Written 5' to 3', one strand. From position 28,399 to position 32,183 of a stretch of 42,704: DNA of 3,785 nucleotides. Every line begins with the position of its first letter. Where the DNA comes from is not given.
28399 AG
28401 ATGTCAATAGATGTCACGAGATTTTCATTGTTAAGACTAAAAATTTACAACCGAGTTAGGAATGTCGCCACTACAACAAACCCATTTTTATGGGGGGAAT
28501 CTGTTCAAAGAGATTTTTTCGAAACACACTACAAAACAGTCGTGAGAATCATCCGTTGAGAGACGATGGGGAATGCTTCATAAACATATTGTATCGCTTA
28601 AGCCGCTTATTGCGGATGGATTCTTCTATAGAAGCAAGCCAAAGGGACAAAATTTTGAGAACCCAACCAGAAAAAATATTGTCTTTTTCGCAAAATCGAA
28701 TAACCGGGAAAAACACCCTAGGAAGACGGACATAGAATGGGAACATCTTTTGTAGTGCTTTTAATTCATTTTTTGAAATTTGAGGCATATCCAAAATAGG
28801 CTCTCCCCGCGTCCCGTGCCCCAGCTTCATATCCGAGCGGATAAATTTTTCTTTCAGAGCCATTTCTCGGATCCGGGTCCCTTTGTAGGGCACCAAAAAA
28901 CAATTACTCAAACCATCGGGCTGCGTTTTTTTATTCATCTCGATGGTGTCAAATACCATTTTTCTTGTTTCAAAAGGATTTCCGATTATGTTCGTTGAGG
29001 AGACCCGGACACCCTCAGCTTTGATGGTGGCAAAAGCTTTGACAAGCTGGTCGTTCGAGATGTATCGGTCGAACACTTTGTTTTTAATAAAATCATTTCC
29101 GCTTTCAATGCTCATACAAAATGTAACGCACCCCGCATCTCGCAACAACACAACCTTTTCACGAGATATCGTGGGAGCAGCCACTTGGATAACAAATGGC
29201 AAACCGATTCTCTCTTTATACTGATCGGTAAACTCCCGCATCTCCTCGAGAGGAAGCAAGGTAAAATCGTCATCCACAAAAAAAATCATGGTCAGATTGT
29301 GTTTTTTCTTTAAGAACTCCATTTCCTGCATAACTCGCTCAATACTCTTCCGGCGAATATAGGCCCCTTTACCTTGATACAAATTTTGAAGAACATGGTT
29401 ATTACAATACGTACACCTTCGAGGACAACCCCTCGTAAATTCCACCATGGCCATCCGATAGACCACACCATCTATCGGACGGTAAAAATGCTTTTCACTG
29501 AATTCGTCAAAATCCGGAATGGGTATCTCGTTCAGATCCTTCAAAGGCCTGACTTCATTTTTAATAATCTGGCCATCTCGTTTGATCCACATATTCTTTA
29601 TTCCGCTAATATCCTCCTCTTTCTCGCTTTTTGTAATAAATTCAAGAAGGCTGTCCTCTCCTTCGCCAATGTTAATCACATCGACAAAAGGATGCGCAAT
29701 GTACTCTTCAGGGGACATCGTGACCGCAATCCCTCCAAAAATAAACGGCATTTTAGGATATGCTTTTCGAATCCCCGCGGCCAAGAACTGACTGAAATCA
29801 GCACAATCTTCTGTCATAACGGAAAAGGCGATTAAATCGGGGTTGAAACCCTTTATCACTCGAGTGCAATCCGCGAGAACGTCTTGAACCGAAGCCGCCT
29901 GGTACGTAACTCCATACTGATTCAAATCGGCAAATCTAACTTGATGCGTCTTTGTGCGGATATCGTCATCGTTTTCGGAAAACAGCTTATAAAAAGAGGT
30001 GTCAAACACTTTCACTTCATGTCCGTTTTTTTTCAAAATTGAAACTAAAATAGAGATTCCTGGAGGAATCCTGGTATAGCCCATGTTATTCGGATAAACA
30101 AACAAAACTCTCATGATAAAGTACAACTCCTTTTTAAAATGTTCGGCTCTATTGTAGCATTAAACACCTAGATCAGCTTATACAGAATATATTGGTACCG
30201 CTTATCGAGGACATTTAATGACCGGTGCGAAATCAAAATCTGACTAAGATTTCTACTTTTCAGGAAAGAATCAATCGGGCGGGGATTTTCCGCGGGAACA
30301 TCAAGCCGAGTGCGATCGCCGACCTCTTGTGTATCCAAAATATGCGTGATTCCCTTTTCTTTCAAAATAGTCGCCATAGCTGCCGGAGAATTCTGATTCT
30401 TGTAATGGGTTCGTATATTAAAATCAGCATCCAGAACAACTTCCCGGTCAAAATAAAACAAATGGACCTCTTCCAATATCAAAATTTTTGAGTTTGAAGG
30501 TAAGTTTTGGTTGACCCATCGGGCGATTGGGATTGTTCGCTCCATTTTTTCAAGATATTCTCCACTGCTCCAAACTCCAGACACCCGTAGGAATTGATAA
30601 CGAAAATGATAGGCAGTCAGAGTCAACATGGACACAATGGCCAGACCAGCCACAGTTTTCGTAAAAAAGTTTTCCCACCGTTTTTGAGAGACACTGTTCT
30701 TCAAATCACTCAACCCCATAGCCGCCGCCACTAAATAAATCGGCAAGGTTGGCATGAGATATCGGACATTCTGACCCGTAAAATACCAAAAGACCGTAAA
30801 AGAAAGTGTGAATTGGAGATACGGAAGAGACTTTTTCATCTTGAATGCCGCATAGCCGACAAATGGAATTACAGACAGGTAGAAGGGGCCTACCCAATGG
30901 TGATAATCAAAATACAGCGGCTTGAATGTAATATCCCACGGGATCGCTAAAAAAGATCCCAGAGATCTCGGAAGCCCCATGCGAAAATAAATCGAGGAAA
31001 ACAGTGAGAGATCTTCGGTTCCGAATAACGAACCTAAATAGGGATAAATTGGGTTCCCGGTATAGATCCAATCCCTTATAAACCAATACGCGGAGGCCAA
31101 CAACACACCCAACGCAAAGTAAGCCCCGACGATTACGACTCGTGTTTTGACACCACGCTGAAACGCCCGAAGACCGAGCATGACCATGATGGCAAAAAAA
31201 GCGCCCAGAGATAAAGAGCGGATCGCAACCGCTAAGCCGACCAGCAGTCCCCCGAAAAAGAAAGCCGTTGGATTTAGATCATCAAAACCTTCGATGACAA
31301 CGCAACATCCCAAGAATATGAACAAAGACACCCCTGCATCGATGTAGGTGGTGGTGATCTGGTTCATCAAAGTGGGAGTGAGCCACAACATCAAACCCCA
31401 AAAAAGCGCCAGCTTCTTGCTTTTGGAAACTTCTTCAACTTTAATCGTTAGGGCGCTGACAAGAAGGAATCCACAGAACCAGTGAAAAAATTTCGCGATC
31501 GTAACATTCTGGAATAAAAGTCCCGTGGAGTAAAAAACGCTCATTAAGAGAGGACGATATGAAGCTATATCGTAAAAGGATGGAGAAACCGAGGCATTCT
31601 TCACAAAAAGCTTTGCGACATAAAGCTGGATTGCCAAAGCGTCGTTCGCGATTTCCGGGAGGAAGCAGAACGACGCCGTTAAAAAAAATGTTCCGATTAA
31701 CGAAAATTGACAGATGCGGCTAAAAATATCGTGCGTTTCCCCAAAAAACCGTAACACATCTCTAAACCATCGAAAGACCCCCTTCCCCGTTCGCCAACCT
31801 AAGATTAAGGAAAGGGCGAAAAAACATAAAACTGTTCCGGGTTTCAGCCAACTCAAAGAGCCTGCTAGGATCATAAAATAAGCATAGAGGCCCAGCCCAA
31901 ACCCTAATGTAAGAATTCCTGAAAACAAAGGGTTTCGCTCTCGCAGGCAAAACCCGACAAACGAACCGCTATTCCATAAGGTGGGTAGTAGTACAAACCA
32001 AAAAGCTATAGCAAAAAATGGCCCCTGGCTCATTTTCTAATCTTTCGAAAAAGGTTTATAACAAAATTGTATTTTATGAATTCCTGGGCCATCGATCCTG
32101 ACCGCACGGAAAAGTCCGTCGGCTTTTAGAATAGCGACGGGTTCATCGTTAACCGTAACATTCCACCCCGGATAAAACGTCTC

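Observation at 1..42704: Near-unidirectional 42-kb glycan factory with eight GT-C-type membrane enzymes and three polyprenyl-phosphate sugar synthases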

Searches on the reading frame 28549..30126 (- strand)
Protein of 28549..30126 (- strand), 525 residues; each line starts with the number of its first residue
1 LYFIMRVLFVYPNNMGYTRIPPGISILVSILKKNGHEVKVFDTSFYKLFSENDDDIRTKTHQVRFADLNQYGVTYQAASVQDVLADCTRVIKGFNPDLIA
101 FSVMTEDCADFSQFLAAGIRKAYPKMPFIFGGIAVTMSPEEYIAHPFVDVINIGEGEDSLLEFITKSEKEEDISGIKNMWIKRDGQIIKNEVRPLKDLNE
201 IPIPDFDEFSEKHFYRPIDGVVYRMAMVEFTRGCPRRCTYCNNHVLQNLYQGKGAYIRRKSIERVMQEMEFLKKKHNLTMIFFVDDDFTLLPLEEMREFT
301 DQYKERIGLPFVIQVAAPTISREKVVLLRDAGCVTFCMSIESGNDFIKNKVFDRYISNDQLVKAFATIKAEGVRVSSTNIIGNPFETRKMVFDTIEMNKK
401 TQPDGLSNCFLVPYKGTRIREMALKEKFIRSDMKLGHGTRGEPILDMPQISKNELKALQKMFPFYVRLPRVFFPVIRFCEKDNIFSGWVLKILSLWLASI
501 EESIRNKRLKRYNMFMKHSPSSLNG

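Call 6: search_protein_families(library=pfam, proteins=[window:28549-30126:-], max_evalue=0.01)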
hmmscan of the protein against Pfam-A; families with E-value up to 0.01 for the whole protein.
window:28549-30126:- (525 aa): 3 families
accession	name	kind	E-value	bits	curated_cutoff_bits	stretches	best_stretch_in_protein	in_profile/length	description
PF04055.27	Radical_SAM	-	7.1e-22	78.8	29.5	1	228-396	1-164/166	Radical SAM superfamily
PF02310.24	B12-binding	-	4.8e-14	52.7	32.1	1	73-162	31-119/121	B12 binding domain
PF19864.5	Radical_SAM_N2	-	0.00023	21.1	29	1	125-170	85-128/151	Radical SAM proteins, N-terminal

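Call 15: search_protein_families(library=ncbifam, proteins=[window:28549-30126:-], max_evalue=0.001)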
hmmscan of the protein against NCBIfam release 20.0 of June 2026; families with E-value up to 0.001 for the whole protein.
window:28549-30126:- (525 aa): 27 families (the best 25 are shown)
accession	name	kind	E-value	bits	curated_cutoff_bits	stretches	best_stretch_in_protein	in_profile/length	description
TIGR03471.1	HpnJ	equivalog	1.9e-28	99.6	577.6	1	114-472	86-440/472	hopanoid biosynthesis associated radical SAM protein HpnJ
TIGR03975.1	rSAM_ocin_1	subfamily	1.7e-25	89.6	281.85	1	59-386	93-415/606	RiPP maturation radical SAM C-methyltransferase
TIGR04479.1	bcpD_PhpK_rSAM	subfamily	4.7e-25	87.9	600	1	151-404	175-412/504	PhpK family radical SAM P-methyltransferase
TIGR02026.1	BchE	equivalog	5.8e-25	88.1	481.35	1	90-435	58-399/497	magnesium-protoporphyrin IX monomethyl ester anaerobic oxidative cyclase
TIGR04072.2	rSAM_ladder_B12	equivalog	2.2e-23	82.6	360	1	17-436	14-385/443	lipid biosynthesis B12-binding/radical SAM protein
NF050148.1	rSAM_ApyD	equivalog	3.5e-23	81.9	750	1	61-398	49-363/645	RiPP biosynthesis radical SAM protein ApyD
NF033712.0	B12_rSAM_KedN5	subfamily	2.5e-22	78.9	700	1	88-314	55-278/624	KedN5 family methylcobalamin-dependent radical SAM C-methyltransferase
TIGR04013.1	B12_SAM_MJ_1487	hypoth_equivalog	6.9e-19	67.9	251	1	79-278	27-198/382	TIGR04013 family B12-binding domain/radical SAM domain-containing protein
TIGR04385.1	B12_rSAM_cofa1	equivalog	2.4e-18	66.6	450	1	118-397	92-360/438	B12 lower ligand biosynthesis radical SAM protein BzaD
TIGR04367.1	HpnR_B12_rSAM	equivalog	8.3e-18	64.2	650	1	84-421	49-371/490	hopanoid C-3 methylase HpnR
TIGR04190.1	B12_SAM_Ta0216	equivalog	9.3e-16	57.5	500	1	79-400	63-393/554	TIGR04190 family B12-binding domain/radical SAM domain protein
TIGR04014.1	B12_SAM_MJ_0865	equivalog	1.5e-15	57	360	1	126-423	68-358/434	methyl-coenzyme M reductase glutamine C-methyltransferase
NF038361.1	rSAM_Sden_1168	equivalog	6.1e-15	54.8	575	1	97-401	142-451/560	Sden_1168 family B12-binding radical SAM P-methyltransferase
TIGR04295.1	B12_rSAM_oligo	hypoth_equivalog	1.4e-13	50.4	400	1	137-344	113-305/422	TIGR04295 family B12-binding domain-containing radical SAM protein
NF040542.1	rSAM_RCCLKC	equivalog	3.2e-13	49.6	450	1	75-388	28-337/423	arsinothricin biosynthesis radical SAM protein ArsL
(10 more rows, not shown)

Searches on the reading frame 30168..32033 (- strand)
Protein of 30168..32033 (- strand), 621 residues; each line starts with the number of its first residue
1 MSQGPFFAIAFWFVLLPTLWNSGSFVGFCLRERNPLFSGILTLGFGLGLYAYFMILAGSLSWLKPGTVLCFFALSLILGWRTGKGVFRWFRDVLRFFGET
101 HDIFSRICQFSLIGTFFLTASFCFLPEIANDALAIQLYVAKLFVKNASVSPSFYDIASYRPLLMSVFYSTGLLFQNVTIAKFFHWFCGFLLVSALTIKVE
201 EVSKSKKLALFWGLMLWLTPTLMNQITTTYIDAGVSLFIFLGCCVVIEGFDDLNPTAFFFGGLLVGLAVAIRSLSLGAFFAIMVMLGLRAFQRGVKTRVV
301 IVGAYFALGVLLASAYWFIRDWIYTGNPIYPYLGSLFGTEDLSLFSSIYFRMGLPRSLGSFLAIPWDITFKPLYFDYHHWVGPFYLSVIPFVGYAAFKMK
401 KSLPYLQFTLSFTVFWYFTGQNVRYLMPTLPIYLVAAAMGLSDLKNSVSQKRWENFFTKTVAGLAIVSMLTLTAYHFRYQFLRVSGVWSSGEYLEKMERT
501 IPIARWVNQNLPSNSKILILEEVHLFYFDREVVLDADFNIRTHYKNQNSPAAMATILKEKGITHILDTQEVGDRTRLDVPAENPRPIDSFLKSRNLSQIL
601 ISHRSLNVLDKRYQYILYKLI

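Call 6: search_protein_families(library=pfam, proteins=[window:30168-32033:-], max_evalue=0.01)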
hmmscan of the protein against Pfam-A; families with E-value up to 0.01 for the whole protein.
window:30168-32033:- (621 aa): 0 families

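Call 11: search_protein_families(library=ncbifam, proteins=[window:30168-32033:-], max_evalue=0.01)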
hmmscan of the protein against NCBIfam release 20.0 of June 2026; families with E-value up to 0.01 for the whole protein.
window:30168-32033:- (621 aa): 1 family
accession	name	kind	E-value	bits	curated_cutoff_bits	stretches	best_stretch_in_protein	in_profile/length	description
NF047510.1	LIC_10190_fam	subfamily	2.8e-07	29.6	100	1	165-332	151-313/424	LIC_10190 family membrane protein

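Call 17: search_solved_structures(query=window:30168-32033:-, max_evalue=1)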
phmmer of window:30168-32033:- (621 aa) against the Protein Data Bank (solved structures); distinct sequences matched with E-value up to 1: 0.

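Call 22: find_homologous_proteins(query=window:30168-32033:-, max_evalue=0.001)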
Query window:30168-32033:- (621 aa): 31 proteins with E <= 0.001 among 8000 candidates.
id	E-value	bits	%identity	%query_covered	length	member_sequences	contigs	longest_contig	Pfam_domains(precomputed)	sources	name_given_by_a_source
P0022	0.0e+0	1099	100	79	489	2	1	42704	-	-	-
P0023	0.0e+0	1040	74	100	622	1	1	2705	-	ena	-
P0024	0.0e+0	1023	72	100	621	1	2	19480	-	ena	-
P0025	1.4e-279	947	69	98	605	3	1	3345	-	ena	-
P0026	1.8e-277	940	68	100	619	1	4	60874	-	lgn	-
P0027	1.1e-275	934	67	100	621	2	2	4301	-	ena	-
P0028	1.9e-274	930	67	100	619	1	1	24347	-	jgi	-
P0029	1.3e-272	924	67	100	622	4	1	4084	-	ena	-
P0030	9.2e-270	915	66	100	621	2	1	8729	-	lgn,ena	-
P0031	1.5e-263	894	69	94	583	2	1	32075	-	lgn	-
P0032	4.0e-263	893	68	95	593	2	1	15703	-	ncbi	-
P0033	3.4e-251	853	61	100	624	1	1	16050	-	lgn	-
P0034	8.4e-249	845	60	100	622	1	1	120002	-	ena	-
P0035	1.3e-239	815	59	100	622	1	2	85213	-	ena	-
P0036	4.8e-227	773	57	100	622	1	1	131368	-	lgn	-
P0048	1.8e-107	378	33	98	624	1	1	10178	PF02366.25,PF13231.13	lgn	-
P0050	1.7e-22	98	25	80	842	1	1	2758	PF13231.13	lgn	-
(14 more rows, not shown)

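Call 25: search_protein_families(library=pfam, alignment_id=A2, max_evalue=0.01)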
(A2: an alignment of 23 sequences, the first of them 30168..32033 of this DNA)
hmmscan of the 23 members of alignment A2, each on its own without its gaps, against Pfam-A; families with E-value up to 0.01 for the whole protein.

A. member 1, window:30168-32033:- (621 aa): 0 families

B. families by the number of members that match (of 23 scanned): 2 families
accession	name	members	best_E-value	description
PF13231.12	PMT_2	2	2.7e-07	Dolichyl-phosphate-mannose-protein mannosyltransferase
PF02366.24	PMT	1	5.1e-07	Dolichyl-phosphate-mannose-protein mannosyltransferase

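Call 27: search_solved_structures(query=A2, max_evalue=1)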
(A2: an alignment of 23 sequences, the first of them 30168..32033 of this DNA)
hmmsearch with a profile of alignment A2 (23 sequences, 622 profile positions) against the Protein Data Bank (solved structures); distinct sequences matched with E-value up to 1: 4.
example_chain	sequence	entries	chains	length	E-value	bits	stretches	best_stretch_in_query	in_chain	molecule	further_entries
4oxq_A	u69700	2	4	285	0.44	11.9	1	492-588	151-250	Manganese ABC transporter, periplasmic-binding protein SitA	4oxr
4nno_A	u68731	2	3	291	0.63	11.4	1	492-588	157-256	Lipoprotein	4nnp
5hdq_A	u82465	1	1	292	0.64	11.4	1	492-588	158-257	ABC transporter substrate-binding protein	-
4k3v_A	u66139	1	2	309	0.7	11.2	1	492-588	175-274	ABC superfamily ATP binding cassette transporter, binding protein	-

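Call 35: predict_structure(alignment_id=A2)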
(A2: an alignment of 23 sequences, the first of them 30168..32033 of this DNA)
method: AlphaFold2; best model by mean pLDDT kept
length: 621 residues; sequences in the alignment: 23
mean_pLDDT: 85.2   pTM: 0.89
mean pLDDT of the five models: 85.2, 84.7, 82.7, 81.8, 81.0
residues with pLDDT >= 90: 260; 70-90: 296; 50-70: 51; < 50: 14
segments of 3 or more residues with pLDDT < 50: 573-580
pLDDT, mean of each block of 10 residues (from residue 1): 76 93 77 85 94 92 92 87 89 90 91 91 77 80 86 66 85 89 91 96 92 86 67 91 93 92 95 89 94 89 97 91 82 68 52 78 87 75 86 89 92 85 83 94 75 79 91 86 87 86 93 92 84 84 85 91 91 50 71 90 82 89 89
secondary structure, 60 per line:
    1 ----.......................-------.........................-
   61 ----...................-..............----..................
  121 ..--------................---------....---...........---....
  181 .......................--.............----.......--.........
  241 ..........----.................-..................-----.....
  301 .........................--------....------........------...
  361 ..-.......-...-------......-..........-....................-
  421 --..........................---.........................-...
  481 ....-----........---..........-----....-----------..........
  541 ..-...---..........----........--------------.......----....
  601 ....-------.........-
elements in order: H5-27 H35-59 H65-83 H85-98 H103-122 H131-146 H156-159 H163-173 H177-203 H206-218 H223-229 H232-250 H255-271 H273-290 H296-325 H334-337 H344-351 H358-362 H364-370 H382-387 H389-398 H400-419 H423-448 H452-476 H478-484 H490-497 H501-510 E516-519 E531-534 H535-542 H550-559 E564-571 H586-592 E597-604 E612-620

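Call 38: fold_search(model_id=the predicted structure, library=pdb)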
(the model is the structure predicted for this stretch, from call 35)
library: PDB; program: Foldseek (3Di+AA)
matches with E <= 10: 367; with E <= 0.001: 13
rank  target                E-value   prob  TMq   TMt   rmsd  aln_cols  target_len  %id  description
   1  5f15                  8.0e-07  1.00  0.51  0.57  11.6       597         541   12  Crystal Structure of ArnT from Cupriavidus metallidurans bound to Undecaprenyl phosphate (released 2016-02-17)
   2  6ezn_F                8.4e-06  1.00  0.44  0.42  11.9       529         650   16  Cryo-EM structure of the yeast oligosaccharyltransferase (OST) complex (released 2018-01-17)
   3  8pn9_A                9.1e-06  1.00  0.45  0.43  10.0       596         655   11  Structure of human oligosaccharyltransferase OST-A complex bound to NGI-1 (released 2024-05-08)
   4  7oci_F                9.5e-06  1.00  0.45  0.44  11.0       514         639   16  Cryo-EM structure of yeast Ost6p containing oligosaccharyltransferase complex (released 2022-02-16)
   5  9s6u_A                9.5e-06  1.00  0.47  0.52   8.6       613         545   12  Ternary cryo-EM structure of human ALG9 with Dol25-PP-GlcNAc2Man8, Dol25-P-Man and Fab (released 2026-03-18)
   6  5ezm                  1.8e-05  1.00  0.53  0.60   8.4       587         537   12  Crystal Structure of ArnT from Cupriavidus metallidurans in the apo state (released 2016-02-17)
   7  8agb_A                3.1e-05  1.00  0.47  0.46  11.4       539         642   13  Structure of yeast oligosaccharylransferase complex with lipid-linked oligosaccharide bound (released 2022-12-07)
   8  7zli_A                5.4e-05  1.00  0.45  0.43  13.3       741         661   12  Cryo-EM structure of C-mannosyltransferase CeDPY19, in complex with Dol25-P-Man and bound to CMT2-Fab and anti-Fab nan (released 2023-01-11)
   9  8if8_B                8.4e-05  1.00  0.49  0.49  14.2       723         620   11  Arabinosyltransferase AftA (released 2023-05-31)
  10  3rce_A                9.9e-05  1.00  0.46  0.43   9.0       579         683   12  Bacterial oligosaccharyltransferase PglB (released 2011-06-15)
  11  6gxc_A                1.6e-04  1.00  0.46  0.41   8.2       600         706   11  Bacterial oligosaccharyltransferase PglB in complex with an inhibitory peptide and a reactive lipid-linked oligosaccha (released 2018-11-14)
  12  6s7t_A                1.8e-04  1.00  0.43  0.39   9.8       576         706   10  Cryo-EM structure of human oligosaccharyltransferase complex OST-B (released 2019-12-18)
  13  5ogl_A                1.0e-03  1.00  0.47  0.42   8.1       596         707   12  Structure of bacterial oligosaccharyltransferase PglB in complex with an acceptor peptide and an lipid-linked oligosac (released 2017-10-25)
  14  7bvf_A                8.9e-03  1.00  0.39  0.24  10.3       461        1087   12  Cryo-EM structure of Mycobacterium tuberculosis arabinosyltransferase EmbA-EmbB-AcpM2 in complex with ethambutol (released 2020-04-29)
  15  7bvc_B                1.4e-02  1.00  0.36  0.23  10.0       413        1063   11  Cryo-EM structure of Mycobacterium smegmatis arabinosyltransferase EmbA-EmbB-AcpM2 in complex with ethambutol (released 2020-04-29)
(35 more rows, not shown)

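Call 65: search_protein_families(library=pfam, proteins=[window:30168-32033:-], max_evalue=5)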
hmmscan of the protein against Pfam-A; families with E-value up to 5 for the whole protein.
window:30168-32033:- (621 aa): 0 families

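Call 84: find_related_loci(query=A2, collection=viral_contigs, flank=8000)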
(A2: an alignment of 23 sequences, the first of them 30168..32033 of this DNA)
Query A2 (621 aa) in viral_contigs; peptide patterns used: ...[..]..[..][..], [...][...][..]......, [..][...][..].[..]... (x = any residue, [..] = any of these).
35 stretches matched a pattern, but none encodes a relative of the query by tblastn (E <= 1e-3).
